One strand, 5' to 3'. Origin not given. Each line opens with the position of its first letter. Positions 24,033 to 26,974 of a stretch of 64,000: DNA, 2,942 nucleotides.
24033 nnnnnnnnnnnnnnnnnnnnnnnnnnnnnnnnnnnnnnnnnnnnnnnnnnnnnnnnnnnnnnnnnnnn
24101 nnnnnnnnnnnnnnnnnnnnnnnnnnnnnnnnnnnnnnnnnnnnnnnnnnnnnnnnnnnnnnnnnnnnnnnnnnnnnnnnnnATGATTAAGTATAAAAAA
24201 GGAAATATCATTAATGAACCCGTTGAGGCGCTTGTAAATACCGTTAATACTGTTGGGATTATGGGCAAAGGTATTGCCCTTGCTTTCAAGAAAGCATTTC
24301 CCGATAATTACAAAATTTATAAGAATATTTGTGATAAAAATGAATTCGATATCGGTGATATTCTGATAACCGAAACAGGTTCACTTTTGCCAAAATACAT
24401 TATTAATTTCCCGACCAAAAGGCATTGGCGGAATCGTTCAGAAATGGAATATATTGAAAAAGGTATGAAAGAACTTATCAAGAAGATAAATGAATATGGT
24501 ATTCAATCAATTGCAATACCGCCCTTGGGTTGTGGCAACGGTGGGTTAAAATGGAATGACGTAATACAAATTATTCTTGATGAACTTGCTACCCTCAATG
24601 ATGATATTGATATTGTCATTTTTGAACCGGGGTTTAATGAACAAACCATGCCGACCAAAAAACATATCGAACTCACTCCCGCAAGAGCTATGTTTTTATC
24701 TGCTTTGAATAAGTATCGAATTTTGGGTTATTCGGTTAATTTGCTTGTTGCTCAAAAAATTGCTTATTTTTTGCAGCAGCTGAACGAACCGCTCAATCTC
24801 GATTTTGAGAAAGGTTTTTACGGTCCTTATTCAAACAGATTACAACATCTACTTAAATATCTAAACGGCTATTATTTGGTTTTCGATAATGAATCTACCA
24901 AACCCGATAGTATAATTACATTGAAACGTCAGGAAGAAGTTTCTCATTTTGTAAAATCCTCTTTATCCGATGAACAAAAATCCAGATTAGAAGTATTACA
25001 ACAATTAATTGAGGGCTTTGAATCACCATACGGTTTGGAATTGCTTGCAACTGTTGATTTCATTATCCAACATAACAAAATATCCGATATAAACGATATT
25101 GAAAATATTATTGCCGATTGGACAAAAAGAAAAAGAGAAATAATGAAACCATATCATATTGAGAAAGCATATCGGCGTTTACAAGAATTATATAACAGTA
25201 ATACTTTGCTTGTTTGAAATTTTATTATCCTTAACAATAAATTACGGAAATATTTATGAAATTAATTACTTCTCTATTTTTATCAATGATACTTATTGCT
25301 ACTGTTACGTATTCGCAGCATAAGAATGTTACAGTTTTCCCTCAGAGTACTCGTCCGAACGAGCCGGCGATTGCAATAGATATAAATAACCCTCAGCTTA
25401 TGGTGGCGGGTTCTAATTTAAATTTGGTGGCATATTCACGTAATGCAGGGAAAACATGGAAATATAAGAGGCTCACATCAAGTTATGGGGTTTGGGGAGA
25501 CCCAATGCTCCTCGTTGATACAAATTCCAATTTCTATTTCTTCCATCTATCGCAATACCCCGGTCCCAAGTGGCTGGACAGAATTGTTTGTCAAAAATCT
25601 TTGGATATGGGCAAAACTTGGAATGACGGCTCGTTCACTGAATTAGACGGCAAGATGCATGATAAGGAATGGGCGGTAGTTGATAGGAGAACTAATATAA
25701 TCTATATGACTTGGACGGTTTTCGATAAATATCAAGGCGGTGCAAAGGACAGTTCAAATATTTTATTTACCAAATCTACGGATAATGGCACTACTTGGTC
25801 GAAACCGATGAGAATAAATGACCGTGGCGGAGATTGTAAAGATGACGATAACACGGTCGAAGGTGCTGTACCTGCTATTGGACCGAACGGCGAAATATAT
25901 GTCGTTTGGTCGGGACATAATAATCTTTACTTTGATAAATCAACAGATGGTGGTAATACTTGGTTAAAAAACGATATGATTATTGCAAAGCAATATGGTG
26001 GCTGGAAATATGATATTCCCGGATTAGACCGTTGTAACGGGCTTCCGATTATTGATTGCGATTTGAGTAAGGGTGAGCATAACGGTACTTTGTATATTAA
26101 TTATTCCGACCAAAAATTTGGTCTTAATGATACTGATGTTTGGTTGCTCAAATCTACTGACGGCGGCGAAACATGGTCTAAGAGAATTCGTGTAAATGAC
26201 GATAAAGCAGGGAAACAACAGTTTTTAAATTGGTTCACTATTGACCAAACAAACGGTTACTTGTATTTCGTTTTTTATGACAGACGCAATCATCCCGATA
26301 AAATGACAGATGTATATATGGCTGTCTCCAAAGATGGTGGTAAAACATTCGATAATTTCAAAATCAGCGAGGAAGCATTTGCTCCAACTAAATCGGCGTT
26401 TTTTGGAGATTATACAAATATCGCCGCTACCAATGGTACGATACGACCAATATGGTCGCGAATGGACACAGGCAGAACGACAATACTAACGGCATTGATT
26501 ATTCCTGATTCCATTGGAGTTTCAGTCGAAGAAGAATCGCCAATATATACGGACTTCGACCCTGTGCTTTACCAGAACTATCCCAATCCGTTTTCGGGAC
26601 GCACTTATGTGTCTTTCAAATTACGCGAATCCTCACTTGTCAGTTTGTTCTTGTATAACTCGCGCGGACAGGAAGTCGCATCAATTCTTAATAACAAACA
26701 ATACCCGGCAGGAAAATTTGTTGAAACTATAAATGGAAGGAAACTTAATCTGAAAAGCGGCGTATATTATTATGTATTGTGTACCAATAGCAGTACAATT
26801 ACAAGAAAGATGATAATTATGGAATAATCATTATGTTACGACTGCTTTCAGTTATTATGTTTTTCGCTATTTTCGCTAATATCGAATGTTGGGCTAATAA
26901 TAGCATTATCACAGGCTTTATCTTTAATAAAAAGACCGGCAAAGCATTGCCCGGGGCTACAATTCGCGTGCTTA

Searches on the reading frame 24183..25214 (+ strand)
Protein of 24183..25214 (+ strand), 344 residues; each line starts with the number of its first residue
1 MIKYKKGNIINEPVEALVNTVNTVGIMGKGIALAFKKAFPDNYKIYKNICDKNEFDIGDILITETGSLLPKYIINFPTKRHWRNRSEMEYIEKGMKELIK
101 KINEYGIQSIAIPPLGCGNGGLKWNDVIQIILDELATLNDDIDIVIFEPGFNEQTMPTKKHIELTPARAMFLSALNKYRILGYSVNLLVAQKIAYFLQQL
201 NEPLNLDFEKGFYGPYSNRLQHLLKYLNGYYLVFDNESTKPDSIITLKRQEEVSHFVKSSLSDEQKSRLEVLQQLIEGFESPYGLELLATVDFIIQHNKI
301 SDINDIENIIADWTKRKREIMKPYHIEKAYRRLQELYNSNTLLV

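Call 3: search_protein_families(library=pfam, proteins=[window:24183-25214:+], max_evalue=0.01)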
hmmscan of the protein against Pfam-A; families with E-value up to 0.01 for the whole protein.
window:24183-25214:+ (344 aa): 1 family
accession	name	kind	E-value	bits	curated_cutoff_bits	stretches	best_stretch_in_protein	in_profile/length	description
PF01661.27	Macro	-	4.3e-29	101.3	22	1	18-131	1-118/118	Macro domain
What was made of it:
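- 24183..25217 (+): darG: 344-aa antitoxin. It has an N-terminal macrodomain ADP-ribosylglycohydrolase (residues 1-152, nt 24183-24638) with catalytic Lys K79 at 24417-24419 and W82. The C-terminal DarT-binding domain matches the Mtb domain over residues 185-328 (nt 24735-25166). Pfam Macro 4.3e-29 (call 3).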

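Call 4: search_protein_families(library=padloc, proteins=[window:24183-25214:+], max_evalue=0.01)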
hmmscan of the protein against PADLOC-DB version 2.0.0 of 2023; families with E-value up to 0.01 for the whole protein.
window:24183-25214:+ (344 aa): 1 family
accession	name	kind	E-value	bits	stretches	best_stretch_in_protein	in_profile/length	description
PDLC02990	DarG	-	1.2e-119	397.6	1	1-335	1-327/329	-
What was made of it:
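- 24183..25217 (+): PADLOC DarG 1.2e-119, model positions 1-327 of 329 (call 4).
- On DarG (NCBIfam NF048014 antitoxin_DarG): PADLOC DarG E=1.2e-119 (call 4).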

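Call 5: search_protein_families(library=ncbifam, proteins=[window:24183-25214:+], max_evalue=0.01)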
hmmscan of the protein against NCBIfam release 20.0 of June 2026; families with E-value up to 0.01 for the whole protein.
window:24183-25214:+ (344 aa): 11 families
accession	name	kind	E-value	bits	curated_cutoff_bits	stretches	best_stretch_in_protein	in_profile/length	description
NF048014.1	antitoxin_DarG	equivalog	2.3e-117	392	250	1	2-333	1-338/338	type II toxin-antitoxin system antitoxin DNA ADP-ribosyl glycohydrolase DarG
NF001666.0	PRK00431.2-2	equivalog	7.2e-14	52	246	1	2-138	3-137/164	ADP-ribose-binding protein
NF001663.0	PRK00431.1-4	equivalog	2.3e-07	30.9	285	1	2-134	9-144/180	ADP-ribose-binding protein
NF001662.0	PRK00431.1-3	equivalog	4.1e-07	30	215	1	2-136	5-152/185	[protein ADP-ribosylglutamate] hydrolase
NF001667.0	PRK00431.2-3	equivalog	1.1e-06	28.5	252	1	2-133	10-141/182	ADP-ribose-binding protein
NF001664.0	PRK00431.1-6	equivalog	3.4e-05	23.3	200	1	2-147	4-154/173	O-acetyl-ADP-ribose deacetylase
NF001665.0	PRK00431.2-1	equivalog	7.2e-05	22.4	315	1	2-128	10-136/177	ADP-ribose-binding protein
NF009880.0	PRK13341.1-1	equivalog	8e-05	21.2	891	1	2-131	429-561/599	AAA family ATPase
NF001668.0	PRK00431.2-4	equivalog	8.8e-05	21.9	278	1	3-122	52-171/220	ADP-ribose-binding protein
NF001661.0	PRK00431.1-2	equivalog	0.0011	18.9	291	1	3-134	4-140/179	O-acetyl-ADP-ribose deacetylase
NF001660.0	PRK00431.1-1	equivalog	0.0012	18.4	271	1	4-132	7-138/177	O-acetyl-ADP-ribose deacetylase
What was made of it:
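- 24183..25217 (+): NCBIfam NF048014 at 392 bits against a cut-off of 250 (call 5).
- On DarT2 subtype (thymidine-specific): The partner is a macrodomain DarG (calls 3-5).
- On DarTG1 (DarT1 + NADAR): The partner protein has no NADAR hit; it matches Macro and DarG (calls 3-5).
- Checked: The DarG family models start at residue 1-2 of the 344-aa form (calls 4, 5).
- The partner is a macrodomain DarG, not a NADAR protein (calls 3-5).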

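Call 7: search_solved_structures(query=window:24183-25214:+, show_alignments=3, max_evalue=0.001)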
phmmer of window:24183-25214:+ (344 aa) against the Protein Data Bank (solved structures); distinct sequences matched with E-value up to 0.001: 34.
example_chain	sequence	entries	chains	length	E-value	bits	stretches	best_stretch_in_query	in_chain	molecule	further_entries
5m31_A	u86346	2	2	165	5.9e-51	176.9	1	1-152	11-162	Appr-1-p processing domain protein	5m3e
5m3i_A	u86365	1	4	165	1.9e-43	152.1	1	1-150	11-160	RNase III inhibitor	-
7omu_AAA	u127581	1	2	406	2.2e-24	89.5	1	7-139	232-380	Macro domain-containing protein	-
7yk3_B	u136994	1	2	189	2.3e-17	66.4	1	185-328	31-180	DNA ADP-ribosyl glycohydrolase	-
2dx6_A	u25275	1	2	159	5.4e-11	45.5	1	3-153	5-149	Hypothetical protein TTHA0132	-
4etj_A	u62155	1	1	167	6.4e-09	38.7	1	2-144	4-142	Serine hydrolase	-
3v45_A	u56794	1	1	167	1.4e-08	37.5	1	5-144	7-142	Serine hydrolase OSH55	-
4ess_A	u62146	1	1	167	1.6e-08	37.3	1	6-145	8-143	OR187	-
4jgk_A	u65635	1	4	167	6.4e-08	35.4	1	2-144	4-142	evolved variant of a designed serine hydrolase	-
4gvv_A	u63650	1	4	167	1.2e-07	34.5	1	6-144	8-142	De novo design serine hydrolase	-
4etk_A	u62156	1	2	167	1.8e-07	33.9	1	5-144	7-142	De novo designed serine hydrolase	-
4j4z_A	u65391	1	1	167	8e-07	31.8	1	2-144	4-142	Designed serine hydrolase variant OSH55.4_H1.2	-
4jvv_A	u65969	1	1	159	2.4e-06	30.2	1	2-144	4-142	evolved variant of the computationally designed serine hydrolase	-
4j5r_A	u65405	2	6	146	2.5e-06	30.1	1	2-144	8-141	O-acetyl-ADP-ribose deacetylase 1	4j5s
4j5q_A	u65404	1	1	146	2.5e-06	30.1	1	2-144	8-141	O-acetyl-ADP-ribose deacetylase 1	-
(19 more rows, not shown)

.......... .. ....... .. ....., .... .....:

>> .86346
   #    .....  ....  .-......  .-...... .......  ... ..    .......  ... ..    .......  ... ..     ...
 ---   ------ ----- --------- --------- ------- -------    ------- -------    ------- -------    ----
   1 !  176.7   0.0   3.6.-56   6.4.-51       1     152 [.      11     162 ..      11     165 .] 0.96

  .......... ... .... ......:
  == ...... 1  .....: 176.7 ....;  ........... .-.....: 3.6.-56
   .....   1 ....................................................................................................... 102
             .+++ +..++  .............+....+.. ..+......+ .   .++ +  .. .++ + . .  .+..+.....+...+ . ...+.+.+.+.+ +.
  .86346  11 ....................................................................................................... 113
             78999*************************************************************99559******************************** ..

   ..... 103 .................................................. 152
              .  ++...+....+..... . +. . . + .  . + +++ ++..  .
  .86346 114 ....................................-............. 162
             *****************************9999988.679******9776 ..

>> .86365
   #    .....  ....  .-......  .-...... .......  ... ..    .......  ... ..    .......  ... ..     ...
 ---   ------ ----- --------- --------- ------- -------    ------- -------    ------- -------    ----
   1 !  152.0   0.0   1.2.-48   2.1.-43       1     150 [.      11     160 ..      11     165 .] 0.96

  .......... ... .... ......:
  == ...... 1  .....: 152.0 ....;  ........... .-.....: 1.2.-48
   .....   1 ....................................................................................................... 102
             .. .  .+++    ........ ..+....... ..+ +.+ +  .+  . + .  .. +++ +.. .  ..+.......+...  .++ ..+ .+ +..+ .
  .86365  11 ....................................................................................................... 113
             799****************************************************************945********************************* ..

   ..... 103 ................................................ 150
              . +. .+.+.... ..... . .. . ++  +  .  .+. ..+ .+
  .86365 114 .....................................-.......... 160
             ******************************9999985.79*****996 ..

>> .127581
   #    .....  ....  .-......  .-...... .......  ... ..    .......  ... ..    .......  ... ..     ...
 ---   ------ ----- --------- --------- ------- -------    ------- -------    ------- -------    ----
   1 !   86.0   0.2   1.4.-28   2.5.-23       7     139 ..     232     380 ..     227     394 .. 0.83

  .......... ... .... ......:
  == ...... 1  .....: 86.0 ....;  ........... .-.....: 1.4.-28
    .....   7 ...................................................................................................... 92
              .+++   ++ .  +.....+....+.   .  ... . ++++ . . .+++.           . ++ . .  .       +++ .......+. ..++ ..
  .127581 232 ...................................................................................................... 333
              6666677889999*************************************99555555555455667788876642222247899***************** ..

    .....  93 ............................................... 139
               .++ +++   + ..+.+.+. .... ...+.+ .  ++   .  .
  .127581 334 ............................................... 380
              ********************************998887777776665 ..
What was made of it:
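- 24183..25217 (+): PDB 5m31 (Taq DarG macro) 5.9e-51, 5m3i (Mtb) 1.9e-43 and 7yk3_B (Mtb DarG C-terminal domain in the DarTG complex) 2.3e-17 (call 7).
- On DarG (NCBIfam NF048014 antitoxin_DarG): PDB 5m31 E=5.9e-51 over residues 1-152 (call 7). PTKRHW: K79 and W82 align with Taq K80 and W83 (call 7). Residues 185-328 match the Mtb DarG C-terminal domain crystallised in complex with DarT (7yk3_B, E=2.3e-17) (call 7).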

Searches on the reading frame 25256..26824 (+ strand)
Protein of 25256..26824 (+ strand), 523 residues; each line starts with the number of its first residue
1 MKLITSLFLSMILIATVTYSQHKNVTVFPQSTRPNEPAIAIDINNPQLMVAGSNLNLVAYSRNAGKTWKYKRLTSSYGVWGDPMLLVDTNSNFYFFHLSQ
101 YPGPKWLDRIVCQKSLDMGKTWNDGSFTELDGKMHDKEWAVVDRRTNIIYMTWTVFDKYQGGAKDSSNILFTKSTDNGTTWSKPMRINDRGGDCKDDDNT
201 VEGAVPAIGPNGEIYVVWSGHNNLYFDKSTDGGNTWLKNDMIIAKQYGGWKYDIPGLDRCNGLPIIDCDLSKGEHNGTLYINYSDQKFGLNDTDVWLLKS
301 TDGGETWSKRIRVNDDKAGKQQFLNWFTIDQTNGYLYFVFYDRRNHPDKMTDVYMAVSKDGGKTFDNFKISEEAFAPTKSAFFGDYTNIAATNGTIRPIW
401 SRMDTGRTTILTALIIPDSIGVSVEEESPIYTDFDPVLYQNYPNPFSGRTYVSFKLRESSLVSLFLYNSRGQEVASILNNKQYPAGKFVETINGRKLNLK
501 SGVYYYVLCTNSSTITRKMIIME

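Call 3: search_protein_families(library=pfam, proteins=[window:25256-26824:+], max_evalue=0.01)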
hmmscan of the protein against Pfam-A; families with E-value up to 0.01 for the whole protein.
window:25256-26824:+ (523 aa): 8 families
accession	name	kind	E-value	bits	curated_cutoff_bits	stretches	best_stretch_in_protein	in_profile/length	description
PF24316.1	Tli3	-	9.9e-12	45.8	27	1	327-380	55-111/129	T6SS Tli3 immunity protein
PF13088.12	BNR_2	-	2.5e-11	43.9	31.4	1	169-369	20-202/277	BNR repeat-like domain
PF02012.26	BNR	-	6.8e-10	37.9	27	0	300-309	3-12/12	BNR/Asp-box repeat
PF18962.6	Por_Secre_tail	-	1e-07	32.5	27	1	442-521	2-75/75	Secretion system C-terminal sorting domain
PF13859.12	BNR_3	-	0.00012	22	27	0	109-189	29-110/308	BNR repeat-like domain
PF21471.3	Reelin_subrepeat-B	-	0.00036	20.7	27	0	164-183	55-74/127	Reelin subrepeat B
PF15892.11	BNR_4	-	0.00075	19.4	27.3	0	17-183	55-195/272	BNR repeat-containing family member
PF13585.12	CHU_C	-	0.0033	17.9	27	1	460-516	27-79/86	CHU_C Type IX secretion signal domain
